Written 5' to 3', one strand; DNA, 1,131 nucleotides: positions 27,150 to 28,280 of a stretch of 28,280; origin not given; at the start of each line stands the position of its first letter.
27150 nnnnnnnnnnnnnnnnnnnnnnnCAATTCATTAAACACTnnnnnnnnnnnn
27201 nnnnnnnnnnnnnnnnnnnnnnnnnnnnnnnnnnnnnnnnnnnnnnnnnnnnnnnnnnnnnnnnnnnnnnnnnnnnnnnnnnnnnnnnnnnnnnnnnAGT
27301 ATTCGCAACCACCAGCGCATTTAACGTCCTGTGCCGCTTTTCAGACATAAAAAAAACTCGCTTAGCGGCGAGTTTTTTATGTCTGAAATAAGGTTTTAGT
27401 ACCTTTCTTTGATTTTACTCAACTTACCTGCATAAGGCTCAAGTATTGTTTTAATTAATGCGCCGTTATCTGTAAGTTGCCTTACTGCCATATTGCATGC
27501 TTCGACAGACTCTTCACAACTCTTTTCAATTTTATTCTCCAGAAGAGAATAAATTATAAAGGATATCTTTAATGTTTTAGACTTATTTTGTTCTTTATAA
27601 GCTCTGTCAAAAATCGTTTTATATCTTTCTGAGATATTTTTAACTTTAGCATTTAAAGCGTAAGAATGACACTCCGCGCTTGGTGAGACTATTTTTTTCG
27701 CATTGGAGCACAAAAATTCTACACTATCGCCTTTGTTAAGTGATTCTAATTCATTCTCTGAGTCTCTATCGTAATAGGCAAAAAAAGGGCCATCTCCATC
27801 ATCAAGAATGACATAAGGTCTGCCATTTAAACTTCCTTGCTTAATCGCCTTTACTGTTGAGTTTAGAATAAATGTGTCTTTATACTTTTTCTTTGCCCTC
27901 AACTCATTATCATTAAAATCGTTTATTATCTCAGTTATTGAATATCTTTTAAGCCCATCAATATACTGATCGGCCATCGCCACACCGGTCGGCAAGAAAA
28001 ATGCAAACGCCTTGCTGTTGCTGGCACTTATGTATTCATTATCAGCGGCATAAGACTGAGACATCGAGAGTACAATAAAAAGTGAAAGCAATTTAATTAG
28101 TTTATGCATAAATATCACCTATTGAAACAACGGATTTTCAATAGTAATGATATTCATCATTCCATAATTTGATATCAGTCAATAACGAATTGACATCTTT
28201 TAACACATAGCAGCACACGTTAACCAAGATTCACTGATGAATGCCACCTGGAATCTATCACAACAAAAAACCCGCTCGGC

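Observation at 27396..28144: AT-rich secreted-protein gene with an operator-like palindrome at its ribosome-binding site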

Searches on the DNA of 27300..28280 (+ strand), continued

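Call 87: get_annotated_region(hit=H15, flank=4500)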
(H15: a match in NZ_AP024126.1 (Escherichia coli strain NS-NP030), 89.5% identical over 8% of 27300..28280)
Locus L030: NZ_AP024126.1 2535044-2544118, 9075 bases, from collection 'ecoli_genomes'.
description: Escherichia coli strain NS-NP030 chromosome, complete genome
organism: Escherichia coli strain NS-NP030 (NCBI taxid 562)
replicon: chromosome; assembly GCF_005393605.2
host: Bos taurus; source: -; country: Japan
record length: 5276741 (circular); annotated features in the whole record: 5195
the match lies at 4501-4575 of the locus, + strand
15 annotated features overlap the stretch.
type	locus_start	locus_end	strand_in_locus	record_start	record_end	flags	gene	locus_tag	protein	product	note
CDS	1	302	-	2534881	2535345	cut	-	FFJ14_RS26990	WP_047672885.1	lysis protein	-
CDS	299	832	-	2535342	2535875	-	-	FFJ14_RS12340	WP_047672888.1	lysozyme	-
CDS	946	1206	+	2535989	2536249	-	-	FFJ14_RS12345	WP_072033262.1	hypothetical protein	-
CDS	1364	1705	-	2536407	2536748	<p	-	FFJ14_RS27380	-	YdfR family protein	incomplete; partial in the middle of a contig; missing C-terminus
CDS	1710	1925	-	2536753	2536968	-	-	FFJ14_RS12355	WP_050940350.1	class II holin family protein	-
CDS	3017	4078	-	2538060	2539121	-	-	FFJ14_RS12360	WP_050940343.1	DNA-methyltransferase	-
CDS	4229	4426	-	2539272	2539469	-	-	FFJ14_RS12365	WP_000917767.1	hypothetical protein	-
CDS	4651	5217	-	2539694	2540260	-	-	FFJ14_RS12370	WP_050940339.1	ORF6N domain-containing protein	-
CDS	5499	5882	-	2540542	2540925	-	-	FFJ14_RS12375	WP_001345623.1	antiterminator Q family protein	-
CDS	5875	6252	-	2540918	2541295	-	-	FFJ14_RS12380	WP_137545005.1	RusA family crossover junction endodeoxyribonuclease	-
CDS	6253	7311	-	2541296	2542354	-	-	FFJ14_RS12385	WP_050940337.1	DUF968 domain-containing protein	-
CDS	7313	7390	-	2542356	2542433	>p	-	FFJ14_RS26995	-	hypothetical protein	incomplete; partial in the middle of a contig; missing N-terminus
CDS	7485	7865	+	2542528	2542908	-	tnpA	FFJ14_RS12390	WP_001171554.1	IS66-like element accessory protein TnpA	-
CDS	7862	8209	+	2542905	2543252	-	tnpB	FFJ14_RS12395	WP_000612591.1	IS66 family insertion sequence element accessory protein TnpB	TnpB, as the term is used for proteins encoded by IS66 family insertion elements, is considered an accessory protein, ...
CDS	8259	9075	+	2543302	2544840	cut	-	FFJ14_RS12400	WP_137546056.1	IS66-like element ISEc8 family transposase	-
